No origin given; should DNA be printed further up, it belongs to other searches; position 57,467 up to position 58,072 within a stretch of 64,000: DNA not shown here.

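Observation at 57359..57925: Unannotated 39-aa, 10-cysteine metallothionein-like gene under twin CsoR-type operators, followed by a CsoR-family repressor gene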

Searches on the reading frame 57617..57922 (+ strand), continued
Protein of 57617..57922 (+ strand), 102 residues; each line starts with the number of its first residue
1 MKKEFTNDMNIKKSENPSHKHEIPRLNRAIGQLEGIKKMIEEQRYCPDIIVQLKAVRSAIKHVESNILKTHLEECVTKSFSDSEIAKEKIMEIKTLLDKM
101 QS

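Call 67: search_protein_families(library=ncbifam, proteins=[L101:4310-6493:+, L095:4261-4899:+, L095:4917-5234:+, L095:3649-3996:+, L095:5227-5499:+], max_evalue=0.001)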
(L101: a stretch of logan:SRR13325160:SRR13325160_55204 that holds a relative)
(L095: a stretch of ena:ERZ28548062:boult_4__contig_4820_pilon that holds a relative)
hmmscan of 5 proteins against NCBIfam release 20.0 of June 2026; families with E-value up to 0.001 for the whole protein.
L101:4310-6493:+ (727 aa): 22 families
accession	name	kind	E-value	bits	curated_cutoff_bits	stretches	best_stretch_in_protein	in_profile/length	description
NF007952.0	PRK10671.1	equivalog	4.1e-183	610.8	1316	1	83-724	194-833/838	copper-exporting P-type ATPase CopA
TIGR01525.1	ATPase-IB_hvy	subfamily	4.6e-181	603.5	346.25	1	145-722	3-560/560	heavy metal translocating P-type ATPase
TIGR01511.1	ATPase-IB1_Cu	subfamily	3.4e-172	574.1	397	1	125-723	2-542/542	copper-translocating P-type ATPase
TIGR01512.1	ATPase-IB2_Cd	subfamily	7.8e-116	387.7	313.5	2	180-483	20-302/494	cadmium family heavy metal-translocating P-type ATPase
NF008262.1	PRK11033.1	equivalog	1.8e-108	363.9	1005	1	179-725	197-730/731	zinc/cadmium/mercury/lead-transporting ATPase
NF033775.1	P_type_ZntA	exception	3.4e-92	310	1240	1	179-724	202-730/732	Zn(II)/Cd(II)/Pb(II) translocating P-type ATPase ZntA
TIGR01494.1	ATPase_P-type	subfamily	2.5e-85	286.7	62.3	1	183-692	1-466/478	HAD-IC family P-type ATPase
TIGR01497.1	kdpB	equivalog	9.2e-53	179.3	527.9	1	152-666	39-567/675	potassium-transporting ATPase subunit KdpB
NF010609.0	PRK14010.1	equivalog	8e-45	153.2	1323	1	151-653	38-549/673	K(+)-transporting ATPase subunit B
TIGR01647.1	ATPase-IIIA_H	equivalog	9.2e-44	149.8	615.5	2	182-475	59-353/755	plasma-membrane proton-efflux P-type ATPase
TIGR01522.1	ATPase-IIA2_Ca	equivalog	1.4e-40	138.8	798.3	2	200-431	101-340/854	calcium-transporting P-type ATPase, PMR1-type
TIGR01517.1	ATPase-IIB_Ca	equivalog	1.5e-38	132.6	507.05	2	222-434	162-382/882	calcium-translocating P-type ATPase, PMCA-type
TIGR01657.1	P-ATPase-V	hypoth_equivalog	2.6e-37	127.9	618.25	4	585-653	780-831/1055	ATP13A2 family polyamine export P-type ATPase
TIGR01524.1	ATPase-IIIB_Mg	equivalog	1.6e-31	109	610.75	2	578-677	573-672/867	magnesium-translocating P-type ATPase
TIGR01116.1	ATPase-IIA1_Ca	equivalog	1.6e-29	102.6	703.4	2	537-673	458-609/799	calcium-translocating P-type ATPase, SERCA-type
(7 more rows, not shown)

L095:4261-4899:+ (212 aa): 0 families

L095:4917-5234:+ (105 aa): 11 families
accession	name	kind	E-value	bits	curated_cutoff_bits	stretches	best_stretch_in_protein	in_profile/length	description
NF033795.1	chaper_CopZ_Bs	exception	1.9e-11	44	91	1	34-97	4-66/66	copper chaperone CopZ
TIGR00003.1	TIGR00003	subfamily_domain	7e-09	35.8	62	1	33-97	3-66/66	copper ion binding protein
NF033781.1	chaper_CopP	exception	9.5e-09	35.3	112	1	33-96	3-64/65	copper-binding metallochaperone CopP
NF033794.2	chaper_CopZ_Eh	exception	3.5e-08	33.5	95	1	33-95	3-64/68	copper chaperone CopZ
NF033556.1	MerTP_fusion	equivalog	8.7e-08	32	180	1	12-96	98-185/186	mercuric transport protein MerTP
NF047957.1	CopZ_AFE_1862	equivalog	4.6e-06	27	85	1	33-96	2-61/62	CopZ family metallochaperone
NF008262.1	PRK11033.1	equivalog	1.4e-05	23.8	1005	1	22-100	33-108/731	zinc/cadmium/mercury/lead-transporting ATPase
NF045683.1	MerT_CopZ_Se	exception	6.8e-05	22.4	375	1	16-96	148-227/235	MerT/CopZ fusion-like heavy metal transport selenoprotein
NF041115.1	UxxU_metal_bind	equivalog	9.2e-05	22.5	95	1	27-88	1-62/74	metal-binding (seleno)protein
NF033775.1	P_type_ZntA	exception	0.0004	18.8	1240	1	19-98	37-113/732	Zn(II)/Cd(II)/Pb(II) translocating P-type ATPase ZntA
NF010311.1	PRK13748.1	subfamily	0.00055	18.9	600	1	34-97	3-64/560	mercury(II) reductase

L095:3649-3996:+ (115 aa): 1 family
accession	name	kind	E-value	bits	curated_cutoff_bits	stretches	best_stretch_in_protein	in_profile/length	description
NF007348.0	PRK09838.1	subfamily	5.7e-10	39.3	143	1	10-102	11-101/115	cation efflux system protein CusF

L095:5227-5499:+ (90 aa): 0 families

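Call 68: find_encoding_contigs(protein=P0168, flank=3500, max_places=2)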
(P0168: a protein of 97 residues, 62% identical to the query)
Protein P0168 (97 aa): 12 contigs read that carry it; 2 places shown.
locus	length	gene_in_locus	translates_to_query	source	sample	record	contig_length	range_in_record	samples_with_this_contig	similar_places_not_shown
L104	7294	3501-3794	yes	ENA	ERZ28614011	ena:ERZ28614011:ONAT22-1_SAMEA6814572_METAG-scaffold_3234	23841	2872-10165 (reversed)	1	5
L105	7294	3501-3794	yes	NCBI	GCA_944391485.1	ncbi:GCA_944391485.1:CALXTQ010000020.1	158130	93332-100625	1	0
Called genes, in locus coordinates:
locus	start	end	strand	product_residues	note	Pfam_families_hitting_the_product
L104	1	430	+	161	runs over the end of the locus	-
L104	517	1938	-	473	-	PF01564:Spermine_synth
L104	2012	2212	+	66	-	PF04324:Fer2_BFD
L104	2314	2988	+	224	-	-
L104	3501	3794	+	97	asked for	PF02583:Trns_repr_metal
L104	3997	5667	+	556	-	PF01268:FTHFS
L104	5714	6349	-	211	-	PF01427:Peptidase_M15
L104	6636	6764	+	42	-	-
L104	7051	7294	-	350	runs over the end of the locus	PF06258:Mito_fiss_Elm1 (weak)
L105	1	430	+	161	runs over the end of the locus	-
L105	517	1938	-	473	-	PF01564:Spermine_synth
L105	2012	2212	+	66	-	PF04324:Fer2_BFD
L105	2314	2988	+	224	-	-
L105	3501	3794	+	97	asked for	PF02583:Trns_repr_metal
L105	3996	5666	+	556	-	PF01268:FTHFS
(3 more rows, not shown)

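Call 69: find_encoding_contigs(protein=P0176, flank=3500, max_places=1)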
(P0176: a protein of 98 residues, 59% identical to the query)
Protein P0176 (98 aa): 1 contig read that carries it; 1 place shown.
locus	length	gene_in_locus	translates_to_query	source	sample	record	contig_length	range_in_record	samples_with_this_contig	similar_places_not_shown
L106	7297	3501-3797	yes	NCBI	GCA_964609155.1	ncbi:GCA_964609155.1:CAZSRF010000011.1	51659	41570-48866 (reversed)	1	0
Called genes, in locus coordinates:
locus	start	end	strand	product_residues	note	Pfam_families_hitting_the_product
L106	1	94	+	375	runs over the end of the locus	PF25917:BSH_RND, PF25973:BSH_CzcB, PF25954:Beta-barrel_RND_2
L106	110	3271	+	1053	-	PF00873:ACR_tran, PF03176:MMPL (faint)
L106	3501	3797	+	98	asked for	PF02583:Trns_repr_metal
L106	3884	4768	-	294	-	PF00892:EamA, PF05653:Mg_trans_NIPA (faint), PF00892:EamA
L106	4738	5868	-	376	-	PF01210:NAD_Gly3P_dh_N, PF03721:UDPG_MGDP_dh_N (faint), PF02317:Octopine_DH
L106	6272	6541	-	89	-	-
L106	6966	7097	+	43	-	-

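Call 70: find_encoding_contigs(protein=P0160, flank=3500, max_places=1)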
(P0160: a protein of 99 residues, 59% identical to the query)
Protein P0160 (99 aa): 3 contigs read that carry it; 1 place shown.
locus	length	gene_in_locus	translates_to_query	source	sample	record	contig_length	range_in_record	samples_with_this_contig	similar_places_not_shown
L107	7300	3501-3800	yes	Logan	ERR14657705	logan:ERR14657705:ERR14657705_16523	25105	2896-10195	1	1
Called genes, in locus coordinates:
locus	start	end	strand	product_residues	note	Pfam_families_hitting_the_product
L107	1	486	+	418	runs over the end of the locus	PF00176:SNF2-rel_dom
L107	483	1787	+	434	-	PF01507:PAPS_reduct, PF11922:DUF3440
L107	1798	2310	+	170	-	PF02195:ParB_N (weak)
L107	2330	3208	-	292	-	PF00248:Aldo_ket_red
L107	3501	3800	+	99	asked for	PF02583:Trns_repr_metal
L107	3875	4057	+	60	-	PF04324:Fer2_BFD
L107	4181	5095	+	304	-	PF00892:EamA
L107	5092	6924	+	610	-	PF00005:ABC_tran, PF02463:SMC_N (faint), PF03193:RsgA_GTPase (faint), PF13238:AAA_18 (faint), PF13521:AAA_28 (faint), PF12848:ABC_tran_Xtn, PF00005:ABC_tran, PF13304:AAA_21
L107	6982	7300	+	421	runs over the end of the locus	-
